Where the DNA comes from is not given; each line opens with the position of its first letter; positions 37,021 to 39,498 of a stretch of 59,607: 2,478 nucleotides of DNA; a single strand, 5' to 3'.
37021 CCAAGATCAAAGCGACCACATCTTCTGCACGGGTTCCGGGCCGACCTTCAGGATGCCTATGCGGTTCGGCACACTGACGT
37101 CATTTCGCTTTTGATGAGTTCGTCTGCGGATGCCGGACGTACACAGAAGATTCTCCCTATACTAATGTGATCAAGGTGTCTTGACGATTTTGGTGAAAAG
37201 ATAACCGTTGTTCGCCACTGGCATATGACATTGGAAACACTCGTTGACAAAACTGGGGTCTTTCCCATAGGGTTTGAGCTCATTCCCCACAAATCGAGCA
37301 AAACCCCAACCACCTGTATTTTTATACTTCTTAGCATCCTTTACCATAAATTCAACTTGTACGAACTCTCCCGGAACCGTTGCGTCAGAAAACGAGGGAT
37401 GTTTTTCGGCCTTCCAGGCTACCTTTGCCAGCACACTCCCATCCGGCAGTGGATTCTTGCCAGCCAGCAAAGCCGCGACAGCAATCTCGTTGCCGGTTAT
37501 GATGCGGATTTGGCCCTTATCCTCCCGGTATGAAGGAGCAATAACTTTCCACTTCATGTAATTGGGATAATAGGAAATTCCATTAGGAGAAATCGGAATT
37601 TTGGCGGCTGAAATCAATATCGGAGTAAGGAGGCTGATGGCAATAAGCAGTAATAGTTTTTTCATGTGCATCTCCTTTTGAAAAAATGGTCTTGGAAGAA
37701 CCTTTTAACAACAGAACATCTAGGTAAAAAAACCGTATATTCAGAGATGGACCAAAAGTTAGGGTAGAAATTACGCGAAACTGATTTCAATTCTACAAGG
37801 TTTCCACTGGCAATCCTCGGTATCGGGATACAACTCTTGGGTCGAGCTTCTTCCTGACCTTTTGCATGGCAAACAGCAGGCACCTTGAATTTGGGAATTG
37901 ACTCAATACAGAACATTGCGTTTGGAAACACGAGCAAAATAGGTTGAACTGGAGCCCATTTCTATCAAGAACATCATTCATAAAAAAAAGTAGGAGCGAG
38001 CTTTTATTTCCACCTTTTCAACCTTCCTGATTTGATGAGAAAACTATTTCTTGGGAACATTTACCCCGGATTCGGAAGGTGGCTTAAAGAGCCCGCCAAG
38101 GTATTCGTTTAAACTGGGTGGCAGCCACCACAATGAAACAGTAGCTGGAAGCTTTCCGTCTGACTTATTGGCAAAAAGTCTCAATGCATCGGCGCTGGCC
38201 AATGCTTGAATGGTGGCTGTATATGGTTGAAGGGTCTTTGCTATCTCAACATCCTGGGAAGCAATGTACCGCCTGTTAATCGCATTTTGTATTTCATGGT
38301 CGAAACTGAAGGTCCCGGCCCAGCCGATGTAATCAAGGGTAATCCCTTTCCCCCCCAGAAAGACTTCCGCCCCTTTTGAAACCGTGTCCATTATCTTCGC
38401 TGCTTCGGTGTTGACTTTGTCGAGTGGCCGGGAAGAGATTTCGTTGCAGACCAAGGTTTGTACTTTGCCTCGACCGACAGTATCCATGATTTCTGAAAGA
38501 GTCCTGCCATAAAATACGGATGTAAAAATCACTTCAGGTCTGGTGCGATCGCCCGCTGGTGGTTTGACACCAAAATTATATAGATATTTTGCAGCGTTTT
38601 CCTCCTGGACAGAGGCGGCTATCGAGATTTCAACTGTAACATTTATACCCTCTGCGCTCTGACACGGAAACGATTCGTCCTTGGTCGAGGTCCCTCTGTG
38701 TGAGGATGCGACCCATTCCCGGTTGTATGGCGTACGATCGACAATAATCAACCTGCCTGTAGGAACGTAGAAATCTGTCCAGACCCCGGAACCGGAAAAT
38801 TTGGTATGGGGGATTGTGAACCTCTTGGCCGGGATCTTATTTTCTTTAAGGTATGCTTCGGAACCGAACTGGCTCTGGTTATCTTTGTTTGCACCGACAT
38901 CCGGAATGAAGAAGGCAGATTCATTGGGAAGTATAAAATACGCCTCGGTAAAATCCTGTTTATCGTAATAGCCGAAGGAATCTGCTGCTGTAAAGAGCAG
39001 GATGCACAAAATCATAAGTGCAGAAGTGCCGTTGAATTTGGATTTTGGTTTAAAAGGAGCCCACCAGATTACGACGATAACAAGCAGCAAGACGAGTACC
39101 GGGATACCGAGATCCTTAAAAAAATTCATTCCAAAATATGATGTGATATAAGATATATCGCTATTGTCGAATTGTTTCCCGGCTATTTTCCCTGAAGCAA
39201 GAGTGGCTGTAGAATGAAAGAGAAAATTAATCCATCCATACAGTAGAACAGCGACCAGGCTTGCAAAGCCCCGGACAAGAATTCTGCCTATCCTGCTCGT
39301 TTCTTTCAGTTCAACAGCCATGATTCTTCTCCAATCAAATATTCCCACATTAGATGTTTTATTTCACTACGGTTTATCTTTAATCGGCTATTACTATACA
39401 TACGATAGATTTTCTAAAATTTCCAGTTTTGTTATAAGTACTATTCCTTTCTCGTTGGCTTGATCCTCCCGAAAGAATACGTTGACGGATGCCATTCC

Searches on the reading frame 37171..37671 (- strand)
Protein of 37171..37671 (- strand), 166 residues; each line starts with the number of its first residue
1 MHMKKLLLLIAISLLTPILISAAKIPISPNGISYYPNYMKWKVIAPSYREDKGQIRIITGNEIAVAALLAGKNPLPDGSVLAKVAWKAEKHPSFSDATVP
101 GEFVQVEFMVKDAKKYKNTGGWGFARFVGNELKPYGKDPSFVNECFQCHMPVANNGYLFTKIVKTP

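Call 7: search_protein_families(library=pfam, proteins=[window:37171-37671:-], max_evalue=0.01)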
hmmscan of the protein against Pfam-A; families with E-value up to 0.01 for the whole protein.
window:37171-37671:- (166 aa): 1 family
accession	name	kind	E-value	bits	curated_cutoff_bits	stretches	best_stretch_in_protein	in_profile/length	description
PF16694.10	Cytochrome_P460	-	1.3e-35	122.9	27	1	37-160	3-125/125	Cytochrome P460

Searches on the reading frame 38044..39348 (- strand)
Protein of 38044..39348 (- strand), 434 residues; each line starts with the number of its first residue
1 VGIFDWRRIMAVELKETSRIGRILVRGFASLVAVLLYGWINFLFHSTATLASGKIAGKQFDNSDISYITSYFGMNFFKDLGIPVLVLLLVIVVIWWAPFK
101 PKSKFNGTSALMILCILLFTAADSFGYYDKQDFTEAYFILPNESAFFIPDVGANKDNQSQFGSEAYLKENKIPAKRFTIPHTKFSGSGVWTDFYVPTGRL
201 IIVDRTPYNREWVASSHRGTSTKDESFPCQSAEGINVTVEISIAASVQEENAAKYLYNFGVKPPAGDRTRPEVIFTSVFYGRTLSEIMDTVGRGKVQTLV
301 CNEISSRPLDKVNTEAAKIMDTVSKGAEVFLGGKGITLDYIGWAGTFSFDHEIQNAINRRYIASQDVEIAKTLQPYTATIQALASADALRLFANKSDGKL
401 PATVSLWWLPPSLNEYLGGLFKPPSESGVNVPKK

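Call 7: search_protein_families(library=pfam, proteins=[window:38044-39348:-], max_evalue=0.01)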
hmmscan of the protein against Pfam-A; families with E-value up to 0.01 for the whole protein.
window:38044-39348:- (434 aa): 1 family
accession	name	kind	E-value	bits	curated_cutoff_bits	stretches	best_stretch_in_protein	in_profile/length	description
PF01145.31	Band_7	-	6.6e-08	33.2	23.6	1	222-366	44-164/176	SPFH domain / Band 7 family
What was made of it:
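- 38044..39321 (-): Intact resident SPFH/Band 7 gene (425 aa). The block 38113-38297 is the counterpart of the remnant. Pfam Band_7 PF01145, E=6.6e-8, above the gathering score (call 7).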

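Call 9: find_homologous_proteins(query=window:38044-39321:-)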
Query window:38044-39321:- (425 aa): 791 proteins with E <= 0.001 among 8000 candidates; the best 120 are listed.
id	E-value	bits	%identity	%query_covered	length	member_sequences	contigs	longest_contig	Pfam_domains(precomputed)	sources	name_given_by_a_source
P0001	9.5e-270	913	95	100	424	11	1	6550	PF01145.32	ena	-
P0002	4.6e-241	818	83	100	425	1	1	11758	PF01145.32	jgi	jgi:hypothetical protein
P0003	4.0e-238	809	96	87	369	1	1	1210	PF01145.32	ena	-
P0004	4.7e-228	775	80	98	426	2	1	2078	PF01145.32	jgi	jgi:hypothetical protein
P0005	4.1e-206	703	73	97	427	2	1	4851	-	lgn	-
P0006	8.5e-204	696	73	97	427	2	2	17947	-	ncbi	ncbi:MAG: hypothetical protein ACLP5H_16615 [Desulfomonilaceae bacterium]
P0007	1.7e-200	685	70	99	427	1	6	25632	PF01145.32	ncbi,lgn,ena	-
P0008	5.2e-198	676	69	100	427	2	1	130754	-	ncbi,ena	-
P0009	2.1e-187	642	65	100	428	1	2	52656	PF01145.32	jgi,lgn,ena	-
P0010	1.1e-170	586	61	99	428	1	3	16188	PF01145.32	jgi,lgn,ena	-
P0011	1.8e-169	582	60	100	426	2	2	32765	PF01145.32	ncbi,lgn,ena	-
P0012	2.4e-164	566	62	94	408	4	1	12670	PF01145.32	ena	-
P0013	2.3e-163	562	59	97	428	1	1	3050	PF01145.32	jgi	jgi:hypothetical protein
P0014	8.8e-162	557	60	93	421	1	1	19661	PF01145.32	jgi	jgi:hypothetical protein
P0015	5.1e-160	551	59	96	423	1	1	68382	PF01145.32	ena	-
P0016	3.8e-159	548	59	96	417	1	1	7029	PF01145.32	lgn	-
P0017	9.1e-159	547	63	91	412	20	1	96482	PF01145.32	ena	-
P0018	2.9e-158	546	58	97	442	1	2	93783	PF01145.32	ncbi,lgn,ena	-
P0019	7.3e-158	544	58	100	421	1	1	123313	PF01145.32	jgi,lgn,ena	-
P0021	2.1e-157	543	62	91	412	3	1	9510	PF01145.32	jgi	jgi:hypothetical protein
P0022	2.2e-157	543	63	92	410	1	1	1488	PF01145.32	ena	-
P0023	3.2e-157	542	62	92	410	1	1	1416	PF01145.32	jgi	-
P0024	4.2e-157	542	62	92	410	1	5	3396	PF01145.32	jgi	jgi:hypothetical protein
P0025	4.6e-157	542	58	94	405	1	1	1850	PF01145.32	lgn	-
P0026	5.0e-157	541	62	92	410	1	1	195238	PF01145.32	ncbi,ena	-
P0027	5.3e-157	541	62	92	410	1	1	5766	PF01145.32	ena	-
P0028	5.3e-157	541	62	92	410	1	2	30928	PF01145.32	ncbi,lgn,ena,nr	ncbi:MAG TPA: SPFH domain-containing protein [Acetobacteraceae bacterium]|nr:SPFH domain-containing 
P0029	8.2e-157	541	61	92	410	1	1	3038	PF01145.32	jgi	-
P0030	1.2e-156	540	63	90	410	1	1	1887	PF01145.32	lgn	-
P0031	1.3e-156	540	63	88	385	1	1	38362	PF01145.32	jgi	jgi:hypothetical protein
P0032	2.3e-156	539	62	90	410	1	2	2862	PF01145.32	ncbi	-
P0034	2.9e-156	539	61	92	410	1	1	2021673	PF01145.32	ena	-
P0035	4.9e-156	538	61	92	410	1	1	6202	PF01145.32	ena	-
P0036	5.3e-156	538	61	91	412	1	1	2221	PF01145.32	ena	-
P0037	7.8e-156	538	58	93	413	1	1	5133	PF01145.32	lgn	-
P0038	2.9e-155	536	61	91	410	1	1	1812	PF01145.32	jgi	jgi:hypothetical protein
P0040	1.4e-154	533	62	91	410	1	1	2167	PF01145.32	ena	-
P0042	8.3e-154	531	60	91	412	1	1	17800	PF01145.32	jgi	jgi:hypothetical protein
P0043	9.8e-154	531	60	91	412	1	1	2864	PF01145.32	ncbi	-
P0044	1.3e-152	527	59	96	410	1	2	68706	PF01145.32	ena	-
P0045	2.8e-152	526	60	91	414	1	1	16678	PF01145.32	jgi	jgi:hypothetical protein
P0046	2.8e-152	526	58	95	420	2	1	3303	PF01145.32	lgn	-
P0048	1.3e-151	524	61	89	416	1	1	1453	PF01145.32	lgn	-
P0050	1.9e-151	523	57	95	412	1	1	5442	PF01145.32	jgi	jgi:hypothetical protein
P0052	4.6e-151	522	59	95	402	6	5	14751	PF01145.32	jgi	jgi:hypothetical protein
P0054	1.7e-150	520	60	88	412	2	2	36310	PF01145.32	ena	-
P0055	2.0e-150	520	58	94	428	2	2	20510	PF01145.32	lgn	-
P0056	2.3e-150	520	59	91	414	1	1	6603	PF01145.32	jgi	jgi:hypothetical protein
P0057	6.5e-150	518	58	93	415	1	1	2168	PF01145.32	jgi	jgi:hypothetical protein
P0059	4.5e-149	515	57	94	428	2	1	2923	PF01145.32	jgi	jgi:hypothetical protein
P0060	5.6e-149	515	59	94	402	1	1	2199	PF01145.32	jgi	jgi:hypothetical protein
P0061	6.4e-149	515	56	97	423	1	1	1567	PF01145.32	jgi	jgi:hypothetical protein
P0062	7.2e-149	515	60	91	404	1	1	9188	PF01145.32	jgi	jgi:hypothetical protein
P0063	7.4e-149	515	57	94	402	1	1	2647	PF01145.32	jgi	jgi:hypothetical protein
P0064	8.7e-149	514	55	97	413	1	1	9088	PF01145.32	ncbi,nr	ncbi:MAG: hypothetical protein HY446_00345 [Candidatus Niyogibacteria bacterium]|nr:hypothetical pro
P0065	1.2e-148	514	56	94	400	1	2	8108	PF01145.32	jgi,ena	jgi:hypothetical protein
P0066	3.6e-148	512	56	96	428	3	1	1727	PF01145.32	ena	-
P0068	8.7e-148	511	58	94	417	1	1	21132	PF01145.32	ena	-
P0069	1.4e-147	510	59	92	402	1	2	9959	PF01145.32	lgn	-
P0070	1.8e-147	510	60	91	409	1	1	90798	PF01145.32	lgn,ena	-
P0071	3.6e-147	509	53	99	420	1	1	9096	PF01145.32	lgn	-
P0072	3.7e-147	509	58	95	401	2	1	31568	PF01145.32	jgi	jgi:hypothetical protein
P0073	4.7e-147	509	56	97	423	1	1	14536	PF01145.32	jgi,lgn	jgi:hypothetical protein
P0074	5.2e-147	508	57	94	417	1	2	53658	PF01145.32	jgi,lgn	jgi:hypothetical protein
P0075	6.8e-147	508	58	95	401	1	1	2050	PF01145.32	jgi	jgi:hypothetical protein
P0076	7.4e-147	508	57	96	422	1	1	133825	PF01145.32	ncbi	-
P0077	1.4e-146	507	58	96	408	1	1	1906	PF01145.32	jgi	jgi:hypothetical protein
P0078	1.4e-146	507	54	94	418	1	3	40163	PF01145.32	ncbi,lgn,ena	-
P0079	1.4e-146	507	57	94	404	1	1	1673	PF01145.32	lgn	-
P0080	1.4e-146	507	58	91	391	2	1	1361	PF01145.32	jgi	jgi:hypothetical protein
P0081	1.4e-146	507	57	94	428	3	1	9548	PF01145.32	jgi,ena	-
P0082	3.9e-146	506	58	95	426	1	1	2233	PF01145.32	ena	-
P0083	4.3e-146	505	55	95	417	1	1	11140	PF01145.32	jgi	jgi:hypothetical protein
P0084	6.8e-146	505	57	96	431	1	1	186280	PF01145.32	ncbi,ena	-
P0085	8.5e-146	504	56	95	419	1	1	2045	PF01145.32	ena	-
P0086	1.0e-145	504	56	94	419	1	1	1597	PF01145.32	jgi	-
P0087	1.3e-145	504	56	96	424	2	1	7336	PF01145.32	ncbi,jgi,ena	jgi:hypothetical protein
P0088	1.6e-145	504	57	95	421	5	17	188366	PF01145.32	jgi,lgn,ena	-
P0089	2.2e-145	503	59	92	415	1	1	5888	PF01145.32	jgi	jgi:hypothetical protein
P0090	2.7e-145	503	58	95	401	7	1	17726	PF01145.32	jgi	jgi:hypothetical protein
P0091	5.2e-145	502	58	95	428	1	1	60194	PF01145.32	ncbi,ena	-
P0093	6.5e-145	502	56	97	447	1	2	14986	PF01145.32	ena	-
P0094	9.5e-145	501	56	96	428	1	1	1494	PF01145.32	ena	-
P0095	1.1e-144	501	56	94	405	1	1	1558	PF01145.32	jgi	jgi:hypothetical protein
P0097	1.4e-144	500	57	94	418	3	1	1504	PF01145.32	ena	-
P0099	2.1e-144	500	58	90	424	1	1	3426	PF01145.32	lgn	-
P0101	2.7e-144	500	58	90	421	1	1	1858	PF01145.32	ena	-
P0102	3.9e-144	499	56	96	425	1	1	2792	PF01145.32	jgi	jgi:hypothetical protein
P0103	4.7e-144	499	56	95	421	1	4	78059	PF01145.32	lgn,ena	-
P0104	5.6e-144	498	56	94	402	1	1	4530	PF01145.32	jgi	jgi:hypothetical protein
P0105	6.1e-144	498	57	94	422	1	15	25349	PF01145.32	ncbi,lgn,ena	-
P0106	6.6e-144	498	55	95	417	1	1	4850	PF01145.32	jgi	jgi:hypothetical protein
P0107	7.4e-144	498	56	96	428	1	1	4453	PF01145.32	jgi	jgi:hypothetical protein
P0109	1.2e-143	497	56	94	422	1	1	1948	PF01145.32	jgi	jgi:hypothetical protein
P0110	1.3e-143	497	54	94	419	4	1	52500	PF01145.32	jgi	jgi:hypothetical protein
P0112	2.1e-143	497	57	90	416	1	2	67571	PF01145.32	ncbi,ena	-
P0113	2.7e-143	496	59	87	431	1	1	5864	PF01145.32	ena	-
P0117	3.5e-143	496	56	95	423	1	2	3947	PF01145.32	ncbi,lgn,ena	-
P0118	4.1e-143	496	57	91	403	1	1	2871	PF01145.32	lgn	-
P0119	4.1e-143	496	56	91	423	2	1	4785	PF01145.32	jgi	-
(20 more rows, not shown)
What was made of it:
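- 38044..39321 (-): There are 791 homologues of about 400-430 aa (call 9).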

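Call 12: find_encoding_contigs(protein=P0001, flank=10000, max_places=6)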
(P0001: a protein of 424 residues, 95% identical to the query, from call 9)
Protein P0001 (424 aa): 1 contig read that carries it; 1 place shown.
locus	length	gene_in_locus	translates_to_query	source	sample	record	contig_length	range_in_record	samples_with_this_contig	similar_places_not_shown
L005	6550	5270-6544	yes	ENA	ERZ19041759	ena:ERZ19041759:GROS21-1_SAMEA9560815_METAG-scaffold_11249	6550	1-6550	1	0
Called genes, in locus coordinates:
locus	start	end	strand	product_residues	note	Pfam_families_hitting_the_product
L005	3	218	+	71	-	?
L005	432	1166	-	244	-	PF10571:UPF0547 (weak), PF13248:Zn_ribbon_3 (weak)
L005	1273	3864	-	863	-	PF01326:PPDK_N, PF00391:PEP-utilizers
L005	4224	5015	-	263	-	PF12146:Hydrolase_4 (faint)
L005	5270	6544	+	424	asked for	PF01145:Band_7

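Call 18: search_protein_families(library=ncbifam, proteins=[window:38044-39321:-], max_evalue=0.001)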
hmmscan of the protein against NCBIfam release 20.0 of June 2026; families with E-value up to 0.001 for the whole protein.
window:38044-39321:- (425 aa): 0 families

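Call 19: find_encoding_contigs(protein=P0002, flank=10000, max_places=3)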
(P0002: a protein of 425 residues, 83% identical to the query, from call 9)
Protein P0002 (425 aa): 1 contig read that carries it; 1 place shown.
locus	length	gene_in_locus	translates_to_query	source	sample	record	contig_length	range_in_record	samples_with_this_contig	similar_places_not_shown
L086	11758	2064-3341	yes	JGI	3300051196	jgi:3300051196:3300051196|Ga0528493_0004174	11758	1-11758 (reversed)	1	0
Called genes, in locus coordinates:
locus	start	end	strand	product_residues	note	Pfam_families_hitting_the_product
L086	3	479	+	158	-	PF00149:Metallophos, PF12850:Metallophos_2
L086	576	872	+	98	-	-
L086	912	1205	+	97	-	-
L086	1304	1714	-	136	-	PF07238:PilZ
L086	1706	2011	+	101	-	-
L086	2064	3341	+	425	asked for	PF01145:Band_7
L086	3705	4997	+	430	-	PF07690:MFS_1, PF00083:Sugar_tr (weak), PF07690:MFS_1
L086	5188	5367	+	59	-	-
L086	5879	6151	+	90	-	PF00216:Bac_DNA_binding, PF18291:HU-HIG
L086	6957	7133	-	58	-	-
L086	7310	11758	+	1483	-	?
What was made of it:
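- (2) In L086, an intact SPFH gene (2064-3341, 83% aa identity to the resident gene) is followed 363 bp later, on the same strand, by an MFS gene (3705-4997) (call 19).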

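Call 20: find_encoding_contigs(protein=P0004, flank=10000, max_places=3)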
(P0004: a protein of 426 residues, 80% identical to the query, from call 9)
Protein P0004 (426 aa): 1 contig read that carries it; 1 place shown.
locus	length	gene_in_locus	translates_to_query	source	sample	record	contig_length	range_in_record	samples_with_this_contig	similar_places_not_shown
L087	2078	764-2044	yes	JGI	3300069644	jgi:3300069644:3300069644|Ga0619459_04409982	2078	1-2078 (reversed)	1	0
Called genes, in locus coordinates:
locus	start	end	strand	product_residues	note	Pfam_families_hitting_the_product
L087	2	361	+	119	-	?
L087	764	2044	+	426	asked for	PF01145:Band_7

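Call 28: find_encoding_contigs(protein=P0008, flank=6000, max_places=2)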
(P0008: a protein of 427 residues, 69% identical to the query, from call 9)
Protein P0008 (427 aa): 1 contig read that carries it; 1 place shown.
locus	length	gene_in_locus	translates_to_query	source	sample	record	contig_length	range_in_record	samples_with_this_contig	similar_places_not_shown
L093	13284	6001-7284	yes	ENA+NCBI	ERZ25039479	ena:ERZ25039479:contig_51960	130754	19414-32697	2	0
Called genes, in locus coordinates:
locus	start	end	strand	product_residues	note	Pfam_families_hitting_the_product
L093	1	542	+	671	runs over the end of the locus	PF00724:Oxidored_FMN, PF01266:DAO (faint), PF13738:Pyr_redox_3 (faint), PF00070:Pyr_redox (faint), PF00890:FAD_binding_2 (faint), PF01134:GIDA (faint), PF07992:Pyr_redox_2, PF12831:FAD_oxidored (weak), +2 more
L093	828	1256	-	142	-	PF00072:Response_reg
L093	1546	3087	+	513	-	PF00672:HAMP, PF00512:HisKA, PF02518:HATPase_c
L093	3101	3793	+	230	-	PF00072:Response_reg, PF00486:Trans_reg_C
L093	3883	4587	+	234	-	PF01841:Transglut_core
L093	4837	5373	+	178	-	PF13302:Acetyltransf_3, PF00583:Acetyltransf_1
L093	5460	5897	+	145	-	-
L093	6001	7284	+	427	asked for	-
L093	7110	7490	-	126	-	-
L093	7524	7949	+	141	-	-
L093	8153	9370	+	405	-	-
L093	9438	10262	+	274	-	-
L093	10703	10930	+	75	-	PF10047:DUF2281 (weak)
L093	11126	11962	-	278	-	PF12849:PBP_like_2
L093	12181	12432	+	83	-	-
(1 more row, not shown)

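Call 29: find_encoding_contigs(protein=P0007, flank=6000, max_places=3)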
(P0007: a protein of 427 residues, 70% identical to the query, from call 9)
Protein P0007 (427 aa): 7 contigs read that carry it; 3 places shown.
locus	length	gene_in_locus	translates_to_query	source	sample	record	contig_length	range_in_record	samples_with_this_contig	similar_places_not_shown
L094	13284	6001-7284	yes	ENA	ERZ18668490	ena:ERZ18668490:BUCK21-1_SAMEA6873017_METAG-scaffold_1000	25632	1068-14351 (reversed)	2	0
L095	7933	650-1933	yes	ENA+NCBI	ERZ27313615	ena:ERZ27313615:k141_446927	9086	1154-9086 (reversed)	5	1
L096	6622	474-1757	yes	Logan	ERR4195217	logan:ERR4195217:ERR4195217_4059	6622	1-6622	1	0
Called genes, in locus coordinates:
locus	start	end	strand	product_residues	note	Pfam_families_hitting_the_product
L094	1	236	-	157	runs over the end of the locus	PF17200:sCache_2, PF08269:dCache_2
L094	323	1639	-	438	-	PF00375:SDF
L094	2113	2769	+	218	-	PF13189:Cytidylate_kin2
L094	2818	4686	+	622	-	PF02705:K_trans, PF22776:K_trans_C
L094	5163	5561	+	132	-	PF12973:Cupin_7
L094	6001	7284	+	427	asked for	PF01145:Band_7 (weak)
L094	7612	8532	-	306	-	PF12729:4HB_MCP_1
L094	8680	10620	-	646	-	PF02705:K_trans, PF22776:K_trans_C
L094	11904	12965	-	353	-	-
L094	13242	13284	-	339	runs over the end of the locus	PF00990:GGDEF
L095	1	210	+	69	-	?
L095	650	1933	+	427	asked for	PF01145:Band_7 (weak)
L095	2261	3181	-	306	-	PF12729:4HB_MCP_1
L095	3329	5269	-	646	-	PF02705:K_trans, PF22776:K_trans_C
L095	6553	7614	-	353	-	-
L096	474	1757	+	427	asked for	PF01145:Band_7 (weak)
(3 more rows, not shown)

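Call 30: find_encoding_contigs(protein=P0009, flank=6000, max_places=2)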
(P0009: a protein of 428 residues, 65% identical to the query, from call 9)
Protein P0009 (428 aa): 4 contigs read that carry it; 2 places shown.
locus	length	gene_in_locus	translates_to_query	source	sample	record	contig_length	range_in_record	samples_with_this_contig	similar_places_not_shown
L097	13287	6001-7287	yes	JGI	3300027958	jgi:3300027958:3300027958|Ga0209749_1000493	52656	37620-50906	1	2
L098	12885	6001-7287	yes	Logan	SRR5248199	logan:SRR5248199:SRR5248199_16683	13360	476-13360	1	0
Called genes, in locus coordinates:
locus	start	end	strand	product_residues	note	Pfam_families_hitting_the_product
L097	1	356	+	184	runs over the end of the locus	-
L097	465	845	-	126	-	-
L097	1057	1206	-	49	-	-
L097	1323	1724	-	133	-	PF00581:Rhodanese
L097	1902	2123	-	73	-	PF20660:DUF6812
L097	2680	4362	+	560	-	PF00005:ABC_tran, PF02463:SMC_N (faint), PF13476:AAA_23 (faint), PF13238:AAA_18 (faint), PF13304:AAA_21 (faint), PF12848:ABC_tran_Xtn, PF00005:ABC_tran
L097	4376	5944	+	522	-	PF08323:Glyco_transf_5, PF13439:Glyco_transf_4 (faint), PF13692:Glyco_trans_1_4, PF00534:Glycos_transf_1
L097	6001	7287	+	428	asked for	PF01145:Band_7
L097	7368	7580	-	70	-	-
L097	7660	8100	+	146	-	-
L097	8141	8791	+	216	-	PF05708:Peptidase_C92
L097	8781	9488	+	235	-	-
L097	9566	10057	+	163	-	-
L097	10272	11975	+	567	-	PF00496:SBP_bac_5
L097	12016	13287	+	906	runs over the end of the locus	PF17201:Cache_3-Cache_2, PF00672:HAMP, PF00989:PAS, PF13188:PAS_8, PF08447:PAS_3, PF08448:PAS_4, PF13426:PAS_9, PF02518:HATPase_c, +5 more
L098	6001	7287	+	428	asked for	PF01145:Band_7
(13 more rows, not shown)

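Call 51: search_solved_structures(query=window:38044-39321:-, max_evalue=0.01)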
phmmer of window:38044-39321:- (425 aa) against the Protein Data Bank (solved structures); distinct sequences matched with E-value up to 0.01: 0.
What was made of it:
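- Closest known: SPFH / Band 7 family proteins. Different: The roughly 425-aa subfamily has no NCBIfam model (call 18) and no sequence relative in the PDB (call 51).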
